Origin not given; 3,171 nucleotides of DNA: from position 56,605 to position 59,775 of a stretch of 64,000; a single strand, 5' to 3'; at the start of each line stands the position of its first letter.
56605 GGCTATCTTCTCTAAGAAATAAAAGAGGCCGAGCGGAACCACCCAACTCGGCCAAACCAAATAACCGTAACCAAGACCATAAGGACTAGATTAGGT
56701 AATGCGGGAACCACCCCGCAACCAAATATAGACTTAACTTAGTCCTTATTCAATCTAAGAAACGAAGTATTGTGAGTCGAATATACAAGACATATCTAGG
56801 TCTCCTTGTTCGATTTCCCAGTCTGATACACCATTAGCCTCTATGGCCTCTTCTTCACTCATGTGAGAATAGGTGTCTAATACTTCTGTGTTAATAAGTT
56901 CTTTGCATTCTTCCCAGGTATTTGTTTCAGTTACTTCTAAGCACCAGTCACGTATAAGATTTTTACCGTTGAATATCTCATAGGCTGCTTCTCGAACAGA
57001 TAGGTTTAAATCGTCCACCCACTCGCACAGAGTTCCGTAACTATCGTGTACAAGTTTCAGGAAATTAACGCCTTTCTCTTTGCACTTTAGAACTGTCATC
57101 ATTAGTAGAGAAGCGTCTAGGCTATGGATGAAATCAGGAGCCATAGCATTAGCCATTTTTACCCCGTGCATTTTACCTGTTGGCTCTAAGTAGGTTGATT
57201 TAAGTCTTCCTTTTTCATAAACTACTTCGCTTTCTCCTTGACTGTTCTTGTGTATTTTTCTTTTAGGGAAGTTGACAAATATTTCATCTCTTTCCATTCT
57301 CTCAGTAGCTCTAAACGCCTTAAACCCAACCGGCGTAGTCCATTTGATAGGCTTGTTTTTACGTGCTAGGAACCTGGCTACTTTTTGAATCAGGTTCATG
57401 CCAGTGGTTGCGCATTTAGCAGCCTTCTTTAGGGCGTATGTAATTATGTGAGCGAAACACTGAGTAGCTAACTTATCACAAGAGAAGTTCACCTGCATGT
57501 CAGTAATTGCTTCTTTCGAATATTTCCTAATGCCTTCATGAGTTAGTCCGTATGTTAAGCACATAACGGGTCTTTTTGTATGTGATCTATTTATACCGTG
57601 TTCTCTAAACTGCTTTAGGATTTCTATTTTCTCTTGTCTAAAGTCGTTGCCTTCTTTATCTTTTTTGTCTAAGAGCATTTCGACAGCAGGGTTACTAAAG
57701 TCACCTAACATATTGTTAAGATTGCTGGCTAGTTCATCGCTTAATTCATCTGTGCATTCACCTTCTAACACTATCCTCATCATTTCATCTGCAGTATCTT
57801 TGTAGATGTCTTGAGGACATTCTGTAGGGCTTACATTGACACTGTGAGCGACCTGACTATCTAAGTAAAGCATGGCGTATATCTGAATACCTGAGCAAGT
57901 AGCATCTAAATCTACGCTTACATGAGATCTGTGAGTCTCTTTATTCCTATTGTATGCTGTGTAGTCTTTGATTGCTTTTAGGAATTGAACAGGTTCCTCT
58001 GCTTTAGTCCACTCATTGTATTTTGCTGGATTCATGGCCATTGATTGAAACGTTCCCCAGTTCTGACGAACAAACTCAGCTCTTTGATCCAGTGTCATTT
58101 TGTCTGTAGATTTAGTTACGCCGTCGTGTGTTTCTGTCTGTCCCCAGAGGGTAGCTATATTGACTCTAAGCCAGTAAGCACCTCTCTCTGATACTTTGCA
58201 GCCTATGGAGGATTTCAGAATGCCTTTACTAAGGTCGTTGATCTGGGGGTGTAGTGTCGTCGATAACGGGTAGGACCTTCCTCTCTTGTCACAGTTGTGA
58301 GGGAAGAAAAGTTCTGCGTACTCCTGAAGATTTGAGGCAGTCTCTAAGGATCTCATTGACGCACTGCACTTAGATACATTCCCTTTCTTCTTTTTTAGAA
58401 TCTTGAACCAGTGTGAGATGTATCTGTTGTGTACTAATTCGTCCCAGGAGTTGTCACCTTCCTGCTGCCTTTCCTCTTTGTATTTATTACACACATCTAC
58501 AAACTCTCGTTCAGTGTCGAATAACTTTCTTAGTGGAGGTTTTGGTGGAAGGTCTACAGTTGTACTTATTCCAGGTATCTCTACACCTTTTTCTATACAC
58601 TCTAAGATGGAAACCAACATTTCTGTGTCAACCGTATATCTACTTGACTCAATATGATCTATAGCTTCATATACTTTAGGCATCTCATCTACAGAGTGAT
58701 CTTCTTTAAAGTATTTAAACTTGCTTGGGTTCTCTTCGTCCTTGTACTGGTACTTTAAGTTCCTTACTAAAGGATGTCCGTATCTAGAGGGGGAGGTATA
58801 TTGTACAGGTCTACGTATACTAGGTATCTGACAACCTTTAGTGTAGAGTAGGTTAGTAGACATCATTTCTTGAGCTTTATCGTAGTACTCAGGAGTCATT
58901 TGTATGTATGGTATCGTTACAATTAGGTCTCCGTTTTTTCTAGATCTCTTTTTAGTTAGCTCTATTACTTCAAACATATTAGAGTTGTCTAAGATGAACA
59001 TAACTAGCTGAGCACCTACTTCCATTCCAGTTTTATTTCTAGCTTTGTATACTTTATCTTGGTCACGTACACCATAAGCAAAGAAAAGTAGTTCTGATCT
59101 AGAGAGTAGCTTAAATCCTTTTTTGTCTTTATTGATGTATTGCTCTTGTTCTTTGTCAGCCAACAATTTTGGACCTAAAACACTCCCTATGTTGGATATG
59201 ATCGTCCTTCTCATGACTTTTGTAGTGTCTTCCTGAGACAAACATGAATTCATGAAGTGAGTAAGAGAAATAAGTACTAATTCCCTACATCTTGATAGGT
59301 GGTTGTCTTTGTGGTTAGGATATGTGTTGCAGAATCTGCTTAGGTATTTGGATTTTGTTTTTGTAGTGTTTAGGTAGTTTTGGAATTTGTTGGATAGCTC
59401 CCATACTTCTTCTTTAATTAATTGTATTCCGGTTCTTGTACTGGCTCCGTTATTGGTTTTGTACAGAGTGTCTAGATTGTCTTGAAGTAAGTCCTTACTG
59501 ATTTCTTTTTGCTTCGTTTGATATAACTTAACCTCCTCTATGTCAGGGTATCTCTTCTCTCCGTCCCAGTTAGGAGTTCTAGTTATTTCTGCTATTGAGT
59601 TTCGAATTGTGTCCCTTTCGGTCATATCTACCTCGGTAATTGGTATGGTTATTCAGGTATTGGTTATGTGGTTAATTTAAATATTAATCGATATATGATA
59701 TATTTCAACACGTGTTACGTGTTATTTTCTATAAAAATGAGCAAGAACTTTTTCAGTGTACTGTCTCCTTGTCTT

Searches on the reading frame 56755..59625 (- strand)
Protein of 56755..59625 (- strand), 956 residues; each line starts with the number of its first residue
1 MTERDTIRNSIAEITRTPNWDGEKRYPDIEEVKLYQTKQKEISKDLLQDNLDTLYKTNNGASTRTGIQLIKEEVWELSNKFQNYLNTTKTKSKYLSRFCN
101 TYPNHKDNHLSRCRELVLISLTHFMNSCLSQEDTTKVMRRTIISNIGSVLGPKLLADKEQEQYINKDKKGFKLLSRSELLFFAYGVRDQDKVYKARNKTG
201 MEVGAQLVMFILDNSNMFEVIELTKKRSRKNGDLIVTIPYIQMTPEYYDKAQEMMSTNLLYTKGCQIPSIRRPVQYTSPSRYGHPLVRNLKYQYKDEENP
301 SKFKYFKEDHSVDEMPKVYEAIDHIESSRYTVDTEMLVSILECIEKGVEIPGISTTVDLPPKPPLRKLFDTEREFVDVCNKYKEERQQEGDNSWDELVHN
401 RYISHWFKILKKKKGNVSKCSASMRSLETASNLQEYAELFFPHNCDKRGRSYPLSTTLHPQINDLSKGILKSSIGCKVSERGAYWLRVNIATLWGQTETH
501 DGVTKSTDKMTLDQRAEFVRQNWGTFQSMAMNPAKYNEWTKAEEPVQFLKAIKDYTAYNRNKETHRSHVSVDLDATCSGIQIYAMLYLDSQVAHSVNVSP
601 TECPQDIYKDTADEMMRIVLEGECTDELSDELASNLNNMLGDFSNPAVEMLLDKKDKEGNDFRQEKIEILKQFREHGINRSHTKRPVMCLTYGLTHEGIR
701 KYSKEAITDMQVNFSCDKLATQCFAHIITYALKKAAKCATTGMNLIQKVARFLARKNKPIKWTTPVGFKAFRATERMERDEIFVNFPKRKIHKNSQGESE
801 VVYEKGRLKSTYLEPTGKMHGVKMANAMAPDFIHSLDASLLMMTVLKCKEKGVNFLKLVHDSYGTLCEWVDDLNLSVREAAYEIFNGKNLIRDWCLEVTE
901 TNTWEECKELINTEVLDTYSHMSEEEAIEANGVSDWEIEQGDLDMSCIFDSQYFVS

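Call 6: search_dna_similar(query=window:56755-59625:-, collection=phages, mode=protein, max_rows=30)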
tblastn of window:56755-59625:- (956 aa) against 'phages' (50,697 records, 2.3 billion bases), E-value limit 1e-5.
Records with a match: 2730; places in all: 2739; records where one place covers at least 80% of the query: 14.
Best place of each record, by identity: <60% 2730.
By first word of the organism name: Klebsiella 702; Escherichia 364; Pseudomonas 331; Acinetobacter 166; Vibrio 133; Salmonella 113; Yersinia 92; Pectobacterium 84; Ralstonia 55; Xanthomonas 54; and 76 more.
By host as written in the record: - 384; Klebsiella pneumoniae 377; Escherichia coli 123; Acinetobacter baumannii 60; Pseudomonas putida KT2440 and Paw85 53; Pseudomonas aeruginosa 44; Yersinia pestis 38; Pectobacterium atrosepticum DSM18077 33; and 698 more.
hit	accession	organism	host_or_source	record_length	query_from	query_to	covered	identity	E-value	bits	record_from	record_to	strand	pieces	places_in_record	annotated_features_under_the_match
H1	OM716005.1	Aeromonas phage vB_ AhaP_PT2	Aeromonas hydrophila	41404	127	956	87%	24.0%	4e-46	187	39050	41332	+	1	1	DNA-directed RNA polymerase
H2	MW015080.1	Synechococcus phage S-SRP01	Synechococcus sp. KCZYR4S1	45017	202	954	79%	25.6%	1e-32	143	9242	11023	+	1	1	RNA polymerase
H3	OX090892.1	Escherichia phage vB_Eco_Titus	-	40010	203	956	79%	25.4%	1e-45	185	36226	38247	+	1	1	DNA-directed RNA polymerase[AeromonasphageT7-Ah]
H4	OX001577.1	Escherichia phage vB_Eco_Mak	-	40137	203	956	79%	25.4%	1e-45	185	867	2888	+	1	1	T3/ T7 like RNA polymerase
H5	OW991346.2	Escherichia phage vB_Eco_Bam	River water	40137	203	956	79%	25.4%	1e-45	185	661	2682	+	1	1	DNA-directed RNA polymerase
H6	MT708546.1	Rhizobium phage Paso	Bradyrhizobium japonicum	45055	29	885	90%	22.3%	2e-42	175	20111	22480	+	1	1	DNA-directed RNA polymerase | ribosome_binding_site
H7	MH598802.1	Pelagibacter phage HTVC201P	Candidatus Pelagibacter sp. FZCC0015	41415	201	956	79%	24.6%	1e-50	201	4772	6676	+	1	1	RNA polymerase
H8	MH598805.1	Pelagibacter phage HTVC109P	Candidatus Pelagibacter sp. HTCC7211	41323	201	956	79%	24.6%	2e-51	203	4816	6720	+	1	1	RNA polymerase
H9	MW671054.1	Aeromonas phage PZL-Ah152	Aeromonas hydrophila Ah-152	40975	200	956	79%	24.5%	2e-49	197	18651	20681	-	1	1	RNA polymerase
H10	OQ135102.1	Caulobacter phage BL198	Caulobacter vibrioides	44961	116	956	88%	21.9%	4e-34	148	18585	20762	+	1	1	BL198_gp033: DNA-directed RNA polymerase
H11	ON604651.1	Aeromonas phage JELG-KS1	Aeromonas salmonicida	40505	203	956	79%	24.5%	3e-47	190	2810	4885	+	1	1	DNA-dependent RNA polymerase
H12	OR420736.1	Pelagibacter phage HTVC304P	Candidatus Pelagibacter sp.FZCC0233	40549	201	956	79%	24.3%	3e-50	200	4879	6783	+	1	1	RNA polymerase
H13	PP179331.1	Pseudomonas phage Lepni01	Pseudomonas syringae CC0663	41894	173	893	75%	25.5%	4e-51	202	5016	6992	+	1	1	RNA polymerase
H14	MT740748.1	Aeromonas phage T7-Ah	Aeromonas sp.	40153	200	956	79%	24.2%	2e-46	187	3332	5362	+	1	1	DNA-directed RNA polymerase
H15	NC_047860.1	Caulobacter phage Lullwater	Caulobacter crescentus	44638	116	956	88%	21.8%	2e-33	146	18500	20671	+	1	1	RNA polymerase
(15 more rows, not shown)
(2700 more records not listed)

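Call 12: find_related_loci(query=window:56755-59625:-, collection=viral_contigs, flank=10000)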
Query window:56755-59625:- (956 aa) in viral_contigs; peptide patterns used: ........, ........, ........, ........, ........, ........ (x = any residue, [..] = any of these).
18 stretches matched a pattern; 1 encode a relative of the query (tblastn E <= 1e-3); 1 distinct loci.
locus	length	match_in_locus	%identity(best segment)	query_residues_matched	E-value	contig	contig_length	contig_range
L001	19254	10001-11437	24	308-865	3e-40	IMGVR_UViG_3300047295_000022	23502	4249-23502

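Call 14: find_homologous_proteins(query=window:56755-59625:-)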
Query window:56755-59625:- (956 aa): 1 proteins with E <= 0.001 among 4721 candidates.
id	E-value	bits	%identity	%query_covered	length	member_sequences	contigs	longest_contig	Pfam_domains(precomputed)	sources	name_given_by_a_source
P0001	0.0e+0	2213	100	100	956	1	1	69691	PF00940.25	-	-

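Call 17: find_encoding_contigs(protein=window:56755-59625:-, flank=10000, max_places=6)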
Protein window:56755-59625:- (956 aa): 1 contig read that carries it; 1 place shown.
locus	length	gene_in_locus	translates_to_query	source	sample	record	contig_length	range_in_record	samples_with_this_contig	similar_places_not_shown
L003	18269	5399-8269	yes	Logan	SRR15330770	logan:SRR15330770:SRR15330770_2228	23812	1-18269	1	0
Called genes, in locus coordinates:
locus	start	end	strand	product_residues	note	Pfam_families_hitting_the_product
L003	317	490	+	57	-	-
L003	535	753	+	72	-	-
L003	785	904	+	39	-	-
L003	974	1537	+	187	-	-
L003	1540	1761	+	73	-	-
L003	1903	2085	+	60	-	-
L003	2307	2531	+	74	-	-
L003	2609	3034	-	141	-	PF01381:HTH_3 (faint)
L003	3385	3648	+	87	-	-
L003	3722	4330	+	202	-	PF00239:Resolvase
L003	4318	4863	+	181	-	PF12869:tRNA_anti-like (weak)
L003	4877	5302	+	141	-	PF01464:SLT (weak)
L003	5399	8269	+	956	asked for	PF00940:RNA_pol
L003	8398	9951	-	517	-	PF00239:Resolvase, PF07508:Recombinase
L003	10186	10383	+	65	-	-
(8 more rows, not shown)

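Call 28: search_solved_structures(query=window:56755-59625:-, show_alignments=2, max_evalue=0.001)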
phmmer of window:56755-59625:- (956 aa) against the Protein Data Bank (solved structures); distinct sequences matched with E-value up to 0.001: 16.
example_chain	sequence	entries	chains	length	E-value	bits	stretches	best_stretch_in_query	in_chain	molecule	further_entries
1aro_P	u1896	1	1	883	1.4e-34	122.4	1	411-894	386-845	T7 RNA POLYMERASE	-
2pi4_A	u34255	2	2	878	4.9e-34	120.6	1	411-894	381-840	DNA-directed RNA polymerase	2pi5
1cez_A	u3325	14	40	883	5e-34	120.6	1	411-894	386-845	PROTEIN (BACTERIOPHAGE T7 RNA POLYMERASE) | DNA-DIRECTED RNA POLYMERASE | BACTERIOPHAGE T7 RNA POLYMERASE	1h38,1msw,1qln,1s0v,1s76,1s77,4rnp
3e2e_A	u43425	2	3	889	5.1e-34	120.6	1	411-894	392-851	DNA-directed RNA polymerase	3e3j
9yxm_A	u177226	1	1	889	5.1e-34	120.6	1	411-894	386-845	RNA polymerase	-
6ymv_A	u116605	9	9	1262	1.8e-32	115.4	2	437-627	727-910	DNA-directed RNA polymerase, mitochondrial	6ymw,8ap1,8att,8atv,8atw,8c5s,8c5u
7zc4_A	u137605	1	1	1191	1.3e-26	96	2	423-614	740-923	DNA-directed RNA polymerase, mitochondrial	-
4boc_A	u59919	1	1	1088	2.7e-26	95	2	423-614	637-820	DNA-DIRECTED RNA POLYMERASE, MITOCHONDRIAL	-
5ola_E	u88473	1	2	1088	2.7e-26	95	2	423-614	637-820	DNA-directed RNA polymerase, mitochondrial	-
8u8u_E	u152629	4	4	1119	2.9e-26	94.9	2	423-614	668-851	DNA-directed RNA polymerase, mitochondrial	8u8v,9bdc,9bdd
6erp_A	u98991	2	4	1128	3e-26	94.8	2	423-614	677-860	DNA-directed RNA polymerase, mitochondrial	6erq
3spa_A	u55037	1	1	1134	3.1e-26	94.8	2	423-614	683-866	DNA-directed RNA polymerase, mitochondrial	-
7a8p_A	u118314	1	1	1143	3.2e-26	94.8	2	424-614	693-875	DNA-directed RNA polymerase, mitochondrial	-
9gzm_A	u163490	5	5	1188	3.7e-26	94.6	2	424-614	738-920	DNA-directed RNA polymerase, mitochondrial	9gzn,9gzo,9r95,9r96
7pzp_A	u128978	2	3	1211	3.9e-26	94.5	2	424-614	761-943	DNA-directed RNA polymerase, mitochondrial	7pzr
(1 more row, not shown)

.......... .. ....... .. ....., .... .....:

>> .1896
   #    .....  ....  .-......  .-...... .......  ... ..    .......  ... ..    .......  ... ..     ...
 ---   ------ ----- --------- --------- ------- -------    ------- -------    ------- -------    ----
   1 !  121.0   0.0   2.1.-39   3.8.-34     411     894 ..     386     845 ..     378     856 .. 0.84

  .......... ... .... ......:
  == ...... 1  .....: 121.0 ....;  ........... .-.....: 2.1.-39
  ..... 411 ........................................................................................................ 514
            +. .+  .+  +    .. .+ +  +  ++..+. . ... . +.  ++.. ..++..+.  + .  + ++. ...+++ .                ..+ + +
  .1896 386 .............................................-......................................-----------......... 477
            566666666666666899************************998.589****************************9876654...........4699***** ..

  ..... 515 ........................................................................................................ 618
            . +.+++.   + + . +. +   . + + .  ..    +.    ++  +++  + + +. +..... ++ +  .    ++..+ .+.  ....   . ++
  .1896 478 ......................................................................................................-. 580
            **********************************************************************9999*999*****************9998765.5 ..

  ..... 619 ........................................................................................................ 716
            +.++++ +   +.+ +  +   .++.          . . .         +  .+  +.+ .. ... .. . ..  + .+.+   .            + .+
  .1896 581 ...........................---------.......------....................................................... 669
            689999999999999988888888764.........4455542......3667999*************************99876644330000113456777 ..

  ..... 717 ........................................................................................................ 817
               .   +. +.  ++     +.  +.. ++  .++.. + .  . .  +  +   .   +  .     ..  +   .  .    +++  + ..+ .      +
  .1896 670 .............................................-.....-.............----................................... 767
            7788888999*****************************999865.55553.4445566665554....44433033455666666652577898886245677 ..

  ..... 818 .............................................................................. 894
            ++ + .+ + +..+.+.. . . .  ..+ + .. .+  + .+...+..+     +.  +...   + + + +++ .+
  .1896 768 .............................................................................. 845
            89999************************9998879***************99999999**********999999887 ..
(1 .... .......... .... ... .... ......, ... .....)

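Call 37: search_protein_representatives(protein=window:56755-59625:-)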
Query: 956 residues. Proteins with E-value up to 0.001 (for the whole library): 5508; up to 1e-10: 3846; up to 1e-30: 1099. The best 150 are listed.
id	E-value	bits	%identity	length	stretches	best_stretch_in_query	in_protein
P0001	0.0e+00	2212.9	100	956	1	1-956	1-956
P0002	1.0e-100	354.5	41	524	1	3-499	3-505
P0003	2.6e-97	343.3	44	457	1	502-954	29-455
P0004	1.4e-92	327.6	46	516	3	539-921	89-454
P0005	4.2e-82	293.0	41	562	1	3-521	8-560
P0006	9.4e-82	291.8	46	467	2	664-955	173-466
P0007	8.9e-78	278.6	36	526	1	4-496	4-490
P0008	1.6e-74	267.9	36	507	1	38-496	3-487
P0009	9.0e-61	222.4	39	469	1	494-955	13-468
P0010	4.0e-57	210.3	31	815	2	198-622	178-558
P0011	1.6e-56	208.3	29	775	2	198-617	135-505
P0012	4.1e-56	207.0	36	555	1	30-499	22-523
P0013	8.8e-56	205.9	32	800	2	409-622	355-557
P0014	2.2e-55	204.6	30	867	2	427-892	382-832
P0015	2.2e-55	204.5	29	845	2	200-620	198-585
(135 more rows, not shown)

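Call 46: find_encoding_contigs(protein=P0009, flank=10000, max_places=4)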
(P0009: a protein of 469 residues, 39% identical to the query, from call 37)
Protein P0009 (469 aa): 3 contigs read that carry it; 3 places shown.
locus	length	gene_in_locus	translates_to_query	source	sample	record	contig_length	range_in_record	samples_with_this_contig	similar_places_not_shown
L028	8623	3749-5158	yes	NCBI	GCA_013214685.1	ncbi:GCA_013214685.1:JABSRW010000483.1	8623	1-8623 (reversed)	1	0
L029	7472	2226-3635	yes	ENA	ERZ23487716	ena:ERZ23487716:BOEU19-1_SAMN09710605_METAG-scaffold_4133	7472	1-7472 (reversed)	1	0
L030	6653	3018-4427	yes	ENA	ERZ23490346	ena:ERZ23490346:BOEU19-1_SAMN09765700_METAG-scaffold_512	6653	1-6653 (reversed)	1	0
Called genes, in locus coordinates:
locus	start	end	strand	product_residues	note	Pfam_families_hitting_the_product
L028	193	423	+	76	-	-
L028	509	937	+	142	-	PF07544:Med9 (faint)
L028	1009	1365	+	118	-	-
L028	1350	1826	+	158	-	-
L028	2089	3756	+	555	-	-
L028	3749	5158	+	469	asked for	PF00940:RNA_pol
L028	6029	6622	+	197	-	PF00239:Resolvase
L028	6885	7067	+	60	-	-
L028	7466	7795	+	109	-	-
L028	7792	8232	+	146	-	PF12869:tRNA_anti-like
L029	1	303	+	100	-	?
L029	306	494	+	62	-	-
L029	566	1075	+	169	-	-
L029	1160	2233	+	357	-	-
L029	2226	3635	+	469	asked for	PF00940:RNA_pol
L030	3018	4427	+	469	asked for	PF00940:RNA_pol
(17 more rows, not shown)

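Call 68: find_encoding_contigs(protein=P0006, flank=10000, max_places=4)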
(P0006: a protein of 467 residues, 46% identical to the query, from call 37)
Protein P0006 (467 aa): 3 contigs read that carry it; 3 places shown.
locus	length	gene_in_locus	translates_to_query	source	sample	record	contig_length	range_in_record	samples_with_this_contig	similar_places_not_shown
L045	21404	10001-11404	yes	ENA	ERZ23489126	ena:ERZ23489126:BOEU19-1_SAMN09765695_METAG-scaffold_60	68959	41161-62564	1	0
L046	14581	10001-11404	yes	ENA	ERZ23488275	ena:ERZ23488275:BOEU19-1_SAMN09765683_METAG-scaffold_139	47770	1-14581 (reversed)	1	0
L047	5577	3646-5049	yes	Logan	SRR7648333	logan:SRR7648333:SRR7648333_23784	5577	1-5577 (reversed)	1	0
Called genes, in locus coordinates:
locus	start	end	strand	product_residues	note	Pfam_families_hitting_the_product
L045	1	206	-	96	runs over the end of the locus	-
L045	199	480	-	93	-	-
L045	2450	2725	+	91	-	-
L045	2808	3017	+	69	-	-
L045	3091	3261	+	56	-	-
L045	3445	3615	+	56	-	-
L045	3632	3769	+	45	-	-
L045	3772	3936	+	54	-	-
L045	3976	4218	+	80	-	-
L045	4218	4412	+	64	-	-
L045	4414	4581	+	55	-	-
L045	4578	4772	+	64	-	-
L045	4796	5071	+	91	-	-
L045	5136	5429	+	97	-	-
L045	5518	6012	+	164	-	-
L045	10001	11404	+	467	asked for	PF00940:RNA_pol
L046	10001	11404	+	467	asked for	PF00940:RNA_pol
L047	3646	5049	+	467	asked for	PF00940:RNA_pol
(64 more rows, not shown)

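Call 91: predict_structure(alignment_id=A4)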
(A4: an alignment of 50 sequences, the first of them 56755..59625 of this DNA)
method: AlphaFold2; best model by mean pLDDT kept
length: 956 residues; sequences in the alignment: 50
mean_pLDDT: 89.6   pTM: 0.87
mean pLDDT of the five models: 89.6, 87.8, 87.6, 86.7, 86.6
residues with pLDDT >= 90: 664; 70-90: 220; 50-70: 70; < 50: 2
segments of 3 or more residues with pLDDT < 50: none
pLDDT, mean of each block of 10 residues (from residue 1): 92 95 97 95 93 91 93 93 88 81 76 92 93 78 92 79 65 65 69 84 93 96 84 83 94 90 86 94 90 69 83 97 97 98 97 94 90 94 94 87 90 93 95 98 95 95 95 97 97 84 79 95 98 97 96 98 96 81 97 95 93 94 68 65 71 82 92 94 90 82 91 90 93 93 96 96 97 89 71 71 71 86 93 95 97 91 91 96 96 98 98 97 96 97 97 80
secondary structure, 60 per line:
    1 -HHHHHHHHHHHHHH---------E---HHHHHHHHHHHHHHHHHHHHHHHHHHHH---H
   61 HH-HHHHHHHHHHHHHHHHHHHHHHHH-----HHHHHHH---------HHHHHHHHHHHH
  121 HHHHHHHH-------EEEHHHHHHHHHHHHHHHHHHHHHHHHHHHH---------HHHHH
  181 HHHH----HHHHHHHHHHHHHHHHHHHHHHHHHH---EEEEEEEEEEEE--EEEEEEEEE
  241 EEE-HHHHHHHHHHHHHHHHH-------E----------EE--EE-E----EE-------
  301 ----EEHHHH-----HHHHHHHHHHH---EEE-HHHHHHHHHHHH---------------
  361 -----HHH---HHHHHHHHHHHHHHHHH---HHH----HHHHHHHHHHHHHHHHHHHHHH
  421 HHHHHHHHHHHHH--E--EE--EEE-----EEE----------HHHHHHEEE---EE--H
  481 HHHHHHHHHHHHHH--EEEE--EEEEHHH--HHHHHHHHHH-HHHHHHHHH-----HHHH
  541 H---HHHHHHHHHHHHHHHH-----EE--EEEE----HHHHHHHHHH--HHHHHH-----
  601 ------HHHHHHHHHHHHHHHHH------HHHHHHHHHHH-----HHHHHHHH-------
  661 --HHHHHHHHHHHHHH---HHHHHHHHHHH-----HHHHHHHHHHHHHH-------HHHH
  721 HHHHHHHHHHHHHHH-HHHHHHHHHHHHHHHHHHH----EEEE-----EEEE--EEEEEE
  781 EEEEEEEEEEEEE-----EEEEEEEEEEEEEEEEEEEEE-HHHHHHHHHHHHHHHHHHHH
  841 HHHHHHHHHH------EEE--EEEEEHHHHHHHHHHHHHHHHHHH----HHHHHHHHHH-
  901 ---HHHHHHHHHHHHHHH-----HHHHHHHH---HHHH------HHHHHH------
elements in order (helices of 4 or more, strands of 3 or more residues): H2-15 H29-56 H64-87 H93-99 H109-128 E136-138 H139-166 H176-184 H189-214 E218-229 E232-243 H245-261 H307-310 H316-326 E330-332 H334-345 H372-388 H399-433 E443-445 E451-453 H464-469 E470-472 H480-494 E497-500 E503-506 H512-521 H523-531 H537-541 H545-560 E570-573 H578-587 H590-595 H607-623 H630-640 H646-653 H663-676 H680-690 H696-709 H717-735 H737-755 E760-763 E769-772 E775-793 E799-819 H821-850 E857-859 E862-866 H867-885 H890-899 H904-918 H924-931 H935-938 H945-950
